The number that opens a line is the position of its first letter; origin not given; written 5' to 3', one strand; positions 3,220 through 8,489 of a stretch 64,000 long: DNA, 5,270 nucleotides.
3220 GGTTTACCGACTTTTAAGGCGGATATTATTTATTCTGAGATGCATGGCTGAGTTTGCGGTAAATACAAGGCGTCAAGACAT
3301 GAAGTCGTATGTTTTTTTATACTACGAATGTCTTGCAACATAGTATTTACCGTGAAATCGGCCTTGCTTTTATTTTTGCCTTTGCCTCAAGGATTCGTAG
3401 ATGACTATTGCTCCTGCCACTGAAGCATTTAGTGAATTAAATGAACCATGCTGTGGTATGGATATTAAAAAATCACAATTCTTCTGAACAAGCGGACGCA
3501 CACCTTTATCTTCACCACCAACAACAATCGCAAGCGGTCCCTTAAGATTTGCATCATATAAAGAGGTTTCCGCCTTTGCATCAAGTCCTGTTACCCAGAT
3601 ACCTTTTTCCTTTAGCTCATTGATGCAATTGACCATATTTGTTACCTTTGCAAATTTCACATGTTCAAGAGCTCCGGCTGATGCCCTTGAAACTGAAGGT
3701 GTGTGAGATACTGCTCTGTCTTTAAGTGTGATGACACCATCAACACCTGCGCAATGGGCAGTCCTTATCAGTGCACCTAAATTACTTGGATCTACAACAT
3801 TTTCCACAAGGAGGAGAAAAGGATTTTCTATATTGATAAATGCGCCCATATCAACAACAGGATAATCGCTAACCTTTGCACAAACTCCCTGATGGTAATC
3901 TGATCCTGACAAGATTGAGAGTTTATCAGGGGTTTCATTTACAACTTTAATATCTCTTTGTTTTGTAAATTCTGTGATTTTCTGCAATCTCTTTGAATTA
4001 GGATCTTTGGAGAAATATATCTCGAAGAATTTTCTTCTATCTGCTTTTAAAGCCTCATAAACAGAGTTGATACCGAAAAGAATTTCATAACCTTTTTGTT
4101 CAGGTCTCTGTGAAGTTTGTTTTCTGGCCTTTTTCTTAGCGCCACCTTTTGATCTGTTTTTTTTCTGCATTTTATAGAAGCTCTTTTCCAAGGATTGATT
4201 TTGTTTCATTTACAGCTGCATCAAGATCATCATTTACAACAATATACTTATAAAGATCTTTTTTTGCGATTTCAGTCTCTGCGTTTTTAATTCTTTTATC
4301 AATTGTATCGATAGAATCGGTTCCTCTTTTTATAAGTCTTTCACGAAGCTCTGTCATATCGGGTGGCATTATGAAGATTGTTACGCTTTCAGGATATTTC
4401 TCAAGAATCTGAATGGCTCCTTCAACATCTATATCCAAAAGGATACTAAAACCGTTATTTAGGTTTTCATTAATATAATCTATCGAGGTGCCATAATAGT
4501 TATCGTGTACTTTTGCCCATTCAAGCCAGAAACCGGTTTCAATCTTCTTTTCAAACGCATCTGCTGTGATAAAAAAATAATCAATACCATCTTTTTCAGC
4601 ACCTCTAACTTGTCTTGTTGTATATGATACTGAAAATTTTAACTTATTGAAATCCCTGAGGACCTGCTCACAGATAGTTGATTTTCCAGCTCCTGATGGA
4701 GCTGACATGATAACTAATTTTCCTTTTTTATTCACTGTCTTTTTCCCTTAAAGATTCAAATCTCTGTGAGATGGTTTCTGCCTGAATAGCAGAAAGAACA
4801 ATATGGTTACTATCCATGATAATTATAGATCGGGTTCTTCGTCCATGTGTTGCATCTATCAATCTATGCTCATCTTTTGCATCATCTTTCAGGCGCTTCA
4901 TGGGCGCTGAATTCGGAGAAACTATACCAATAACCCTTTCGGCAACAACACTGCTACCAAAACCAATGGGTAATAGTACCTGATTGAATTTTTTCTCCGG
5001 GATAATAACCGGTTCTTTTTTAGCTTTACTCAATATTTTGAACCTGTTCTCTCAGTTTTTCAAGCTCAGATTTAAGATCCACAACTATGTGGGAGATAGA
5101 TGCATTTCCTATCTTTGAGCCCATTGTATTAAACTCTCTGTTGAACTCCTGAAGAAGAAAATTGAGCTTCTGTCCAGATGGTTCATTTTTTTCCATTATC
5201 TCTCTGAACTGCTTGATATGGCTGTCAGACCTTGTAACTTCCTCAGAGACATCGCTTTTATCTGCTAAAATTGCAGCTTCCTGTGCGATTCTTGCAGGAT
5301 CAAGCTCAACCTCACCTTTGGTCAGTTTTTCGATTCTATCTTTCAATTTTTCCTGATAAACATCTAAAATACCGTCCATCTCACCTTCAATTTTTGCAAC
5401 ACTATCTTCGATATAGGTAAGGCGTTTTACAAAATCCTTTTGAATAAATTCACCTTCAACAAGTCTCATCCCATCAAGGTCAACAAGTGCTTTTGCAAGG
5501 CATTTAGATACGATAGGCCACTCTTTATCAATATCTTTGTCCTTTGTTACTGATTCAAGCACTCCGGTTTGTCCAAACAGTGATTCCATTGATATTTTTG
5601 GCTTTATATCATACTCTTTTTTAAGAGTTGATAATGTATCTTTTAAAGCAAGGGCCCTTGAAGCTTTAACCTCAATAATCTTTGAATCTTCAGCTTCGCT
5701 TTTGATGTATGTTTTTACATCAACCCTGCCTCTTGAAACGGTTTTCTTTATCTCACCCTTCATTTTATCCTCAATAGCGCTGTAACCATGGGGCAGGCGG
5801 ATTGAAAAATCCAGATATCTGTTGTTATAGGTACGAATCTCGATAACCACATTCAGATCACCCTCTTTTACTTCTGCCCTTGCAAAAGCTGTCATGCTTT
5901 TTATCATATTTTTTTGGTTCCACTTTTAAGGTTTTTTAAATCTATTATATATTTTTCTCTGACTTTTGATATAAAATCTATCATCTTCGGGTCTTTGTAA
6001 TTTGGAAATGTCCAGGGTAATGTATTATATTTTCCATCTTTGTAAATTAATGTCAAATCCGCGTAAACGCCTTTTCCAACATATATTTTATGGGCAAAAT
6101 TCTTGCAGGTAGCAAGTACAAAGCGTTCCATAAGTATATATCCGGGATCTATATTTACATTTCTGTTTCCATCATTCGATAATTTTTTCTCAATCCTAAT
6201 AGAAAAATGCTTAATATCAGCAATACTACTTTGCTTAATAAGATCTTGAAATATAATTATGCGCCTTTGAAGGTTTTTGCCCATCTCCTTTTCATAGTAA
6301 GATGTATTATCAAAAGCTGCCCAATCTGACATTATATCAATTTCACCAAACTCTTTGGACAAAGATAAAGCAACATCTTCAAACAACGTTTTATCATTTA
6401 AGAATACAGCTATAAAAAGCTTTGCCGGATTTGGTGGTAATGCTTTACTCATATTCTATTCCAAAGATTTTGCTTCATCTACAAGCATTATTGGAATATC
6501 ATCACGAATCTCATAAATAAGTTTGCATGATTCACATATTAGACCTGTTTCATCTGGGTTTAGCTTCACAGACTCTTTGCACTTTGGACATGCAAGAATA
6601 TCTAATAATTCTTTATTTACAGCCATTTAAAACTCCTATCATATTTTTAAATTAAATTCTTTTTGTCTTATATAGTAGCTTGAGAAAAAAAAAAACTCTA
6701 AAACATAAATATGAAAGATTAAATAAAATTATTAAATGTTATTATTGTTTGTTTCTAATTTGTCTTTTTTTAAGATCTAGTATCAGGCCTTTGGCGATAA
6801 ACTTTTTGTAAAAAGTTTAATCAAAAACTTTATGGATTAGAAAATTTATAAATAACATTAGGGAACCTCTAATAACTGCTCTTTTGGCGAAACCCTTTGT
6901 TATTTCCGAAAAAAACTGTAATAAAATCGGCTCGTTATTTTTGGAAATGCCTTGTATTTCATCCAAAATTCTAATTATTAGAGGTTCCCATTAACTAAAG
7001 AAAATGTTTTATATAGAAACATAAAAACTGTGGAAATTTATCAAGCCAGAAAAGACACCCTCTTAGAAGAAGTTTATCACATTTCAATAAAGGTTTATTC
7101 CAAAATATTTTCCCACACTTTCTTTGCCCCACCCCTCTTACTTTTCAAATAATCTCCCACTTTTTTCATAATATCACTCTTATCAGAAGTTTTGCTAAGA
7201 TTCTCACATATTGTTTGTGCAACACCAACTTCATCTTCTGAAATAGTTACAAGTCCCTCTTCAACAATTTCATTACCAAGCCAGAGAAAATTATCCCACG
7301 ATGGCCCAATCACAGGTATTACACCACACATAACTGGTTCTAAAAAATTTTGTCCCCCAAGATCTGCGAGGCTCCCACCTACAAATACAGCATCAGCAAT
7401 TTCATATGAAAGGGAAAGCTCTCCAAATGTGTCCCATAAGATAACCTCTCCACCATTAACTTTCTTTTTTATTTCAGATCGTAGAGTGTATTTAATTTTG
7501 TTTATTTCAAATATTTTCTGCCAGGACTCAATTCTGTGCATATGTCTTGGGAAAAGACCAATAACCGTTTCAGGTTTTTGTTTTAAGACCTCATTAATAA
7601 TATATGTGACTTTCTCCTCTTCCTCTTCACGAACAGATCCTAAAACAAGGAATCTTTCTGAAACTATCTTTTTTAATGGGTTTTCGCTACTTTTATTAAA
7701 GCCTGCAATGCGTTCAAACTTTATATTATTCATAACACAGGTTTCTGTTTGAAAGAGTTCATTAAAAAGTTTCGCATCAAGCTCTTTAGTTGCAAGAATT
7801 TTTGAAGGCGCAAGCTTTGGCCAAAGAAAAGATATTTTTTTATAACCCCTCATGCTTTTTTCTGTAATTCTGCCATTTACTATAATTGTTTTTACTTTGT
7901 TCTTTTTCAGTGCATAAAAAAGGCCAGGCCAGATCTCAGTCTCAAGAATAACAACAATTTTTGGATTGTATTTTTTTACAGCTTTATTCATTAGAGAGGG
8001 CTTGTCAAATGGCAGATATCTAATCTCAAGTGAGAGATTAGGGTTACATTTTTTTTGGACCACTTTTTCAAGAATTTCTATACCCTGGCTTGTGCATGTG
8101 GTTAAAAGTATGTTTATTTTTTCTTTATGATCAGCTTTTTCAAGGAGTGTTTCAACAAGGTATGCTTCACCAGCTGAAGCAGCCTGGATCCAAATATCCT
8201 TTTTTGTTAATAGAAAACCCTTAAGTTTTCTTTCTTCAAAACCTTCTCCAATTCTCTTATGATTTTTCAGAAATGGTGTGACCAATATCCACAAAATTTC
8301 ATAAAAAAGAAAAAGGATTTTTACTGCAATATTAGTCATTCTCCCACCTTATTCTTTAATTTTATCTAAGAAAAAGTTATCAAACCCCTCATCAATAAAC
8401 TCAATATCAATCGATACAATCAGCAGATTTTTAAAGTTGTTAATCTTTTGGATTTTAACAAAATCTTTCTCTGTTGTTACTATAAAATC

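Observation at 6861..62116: Dense family of MITE-like elements with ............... inverted termini and 4-bp AT-only target duplications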

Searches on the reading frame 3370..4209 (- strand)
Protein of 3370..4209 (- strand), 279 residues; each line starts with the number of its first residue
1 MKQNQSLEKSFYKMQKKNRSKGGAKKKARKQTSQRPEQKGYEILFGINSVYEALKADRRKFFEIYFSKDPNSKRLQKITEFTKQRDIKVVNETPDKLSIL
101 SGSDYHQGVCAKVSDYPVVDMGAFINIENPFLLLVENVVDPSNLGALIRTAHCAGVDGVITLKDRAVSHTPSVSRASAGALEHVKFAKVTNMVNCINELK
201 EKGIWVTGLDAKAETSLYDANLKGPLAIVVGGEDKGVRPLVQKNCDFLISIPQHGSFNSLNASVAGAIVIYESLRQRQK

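Call 69: search_protein_families(library=pfam, proteins=[window:3370-4209:-], max_evalue=0.00001)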
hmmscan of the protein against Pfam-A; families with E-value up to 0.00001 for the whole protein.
window:3370-4209:- (279 aa): 2 families
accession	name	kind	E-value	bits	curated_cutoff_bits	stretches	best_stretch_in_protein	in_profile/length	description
PF00588.24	SpoU_methylase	-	1.8e-40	138.8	29.7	1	131-271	2-142/142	SpoU rRNA Methylase family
PF08032.17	SpoU_sub_bind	-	1.4e-15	57.8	22.8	1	43-117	1-74/76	RNA 2'-O ribose methyltransferase substrate binding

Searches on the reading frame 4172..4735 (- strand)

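Call 69: search_protein_families(library=pfam, proteins=[window:4172-4735:-], max_evalue=0.00001)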
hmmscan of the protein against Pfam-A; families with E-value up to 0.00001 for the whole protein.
window:4172-4735:- (187 aa): 1 family
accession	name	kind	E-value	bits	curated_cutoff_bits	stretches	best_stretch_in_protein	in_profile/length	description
PF00625.27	Guanylate_kin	-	8.7e-45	153.1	25.2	1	5-184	2-181/182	Guanylate kinase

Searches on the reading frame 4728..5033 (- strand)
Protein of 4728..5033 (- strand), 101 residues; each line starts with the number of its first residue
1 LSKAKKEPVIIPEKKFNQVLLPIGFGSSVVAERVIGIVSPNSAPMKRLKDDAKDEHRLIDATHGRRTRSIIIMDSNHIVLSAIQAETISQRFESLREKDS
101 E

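Call 69: search_protein_families(library=pfam, proteins=[window:4728-5033:-], max_evalue=0.00001)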
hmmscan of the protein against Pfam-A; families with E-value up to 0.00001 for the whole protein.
window:4728-5033:- (101 aa): 1 family
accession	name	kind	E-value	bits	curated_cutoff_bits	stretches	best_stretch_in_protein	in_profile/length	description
PF04025.18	RemA-like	-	1e-33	115.7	26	1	20-92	1-73/73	Extracellular matrix regulatory protein A-like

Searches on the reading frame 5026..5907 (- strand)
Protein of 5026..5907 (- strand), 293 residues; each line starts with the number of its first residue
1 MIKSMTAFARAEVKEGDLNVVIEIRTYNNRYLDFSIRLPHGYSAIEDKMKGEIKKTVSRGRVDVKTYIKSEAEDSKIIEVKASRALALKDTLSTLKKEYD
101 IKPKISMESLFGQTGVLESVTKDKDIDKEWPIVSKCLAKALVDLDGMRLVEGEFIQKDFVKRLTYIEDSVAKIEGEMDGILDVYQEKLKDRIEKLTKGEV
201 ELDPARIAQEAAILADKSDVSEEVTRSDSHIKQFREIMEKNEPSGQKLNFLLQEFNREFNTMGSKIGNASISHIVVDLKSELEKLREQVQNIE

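Call 69: search_protein_families(library=pfam, proteins=[window:5026-5907:-], max_evalue=0.00001)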
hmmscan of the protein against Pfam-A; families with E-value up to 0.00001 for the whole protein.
window:5026-5907:- (293 aa): 2 families
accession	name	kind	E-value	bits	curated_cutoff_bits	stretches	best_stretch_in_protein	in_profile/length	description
PF08340.16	YicC-like_C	-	3.3e-43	147.1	27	1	175-293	3-120/120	Endoribonuclease YicC-like, C-terminal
PF03755.18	YicC-like_N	-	5e-36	124.9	25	1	2-156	1-155/156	Endoribonuclease YicC-like, N-terminal region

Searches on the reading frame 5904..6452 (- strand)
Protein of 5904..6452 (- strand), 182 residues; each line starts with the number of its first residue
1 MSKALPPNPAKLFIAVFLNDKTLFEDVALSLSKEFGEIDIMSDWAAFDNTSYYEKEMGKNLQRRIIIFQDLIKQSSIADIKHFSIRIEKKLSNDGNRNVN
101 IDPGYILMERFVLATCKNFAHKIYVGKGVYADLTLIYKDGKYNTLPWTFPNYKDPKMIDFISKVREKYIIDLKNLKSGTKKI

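Call 69: search_protein_families(library=pfam, proteins=[window:5904-6452:-], max_evalue=0.00001)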
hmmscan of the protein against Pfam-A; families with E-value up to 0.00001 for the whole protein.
window:5904-6452:- (182 aa): 1 family
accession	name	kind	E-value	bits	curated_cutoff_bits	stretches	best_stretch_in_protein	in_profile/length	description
PF14385.11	DUF4416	-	4.7e-63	212.4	27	1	9-168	2-162/162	Domain of unknown function (DUF4416)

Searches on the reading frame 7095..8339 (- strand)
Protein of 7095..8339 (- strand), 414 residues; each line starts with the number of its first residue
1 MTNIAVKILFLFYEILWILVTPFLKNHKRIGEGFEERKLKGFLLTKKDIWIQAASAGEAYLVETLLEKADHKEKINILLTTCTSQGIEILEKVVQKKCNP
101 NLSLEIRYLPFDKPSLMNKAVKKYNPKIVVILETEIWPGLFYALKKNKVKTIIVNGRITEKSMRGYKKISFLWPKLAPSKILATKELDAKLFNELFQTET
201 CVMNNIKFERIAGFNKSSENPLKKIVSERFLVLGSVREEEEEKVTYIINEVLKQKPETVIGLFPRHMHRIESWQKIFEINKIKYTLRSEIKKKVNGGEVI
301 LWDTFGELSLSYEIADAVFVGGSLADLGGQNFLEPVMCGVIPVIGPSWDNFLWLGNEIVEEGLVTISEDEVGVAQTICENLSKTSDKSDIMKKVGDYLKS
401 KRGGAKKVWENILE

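Call 69: search_protein_families(library=pfam, proteins=[window:7095-8339:-], max_evalue=0.00001)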
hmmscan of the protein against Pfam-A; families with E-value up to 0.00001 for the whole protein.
window:7095-8339:- (414 aa): 1 family
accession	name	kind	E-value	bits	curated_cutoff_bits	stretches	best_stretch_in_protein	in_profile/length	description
PF04413.22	Glycos_transf_N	-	5.4e-41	140.5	23.9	1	45-209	15-178/179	3-Deoxy-D-manno-octulosonic-acid transferase (kdotransferase)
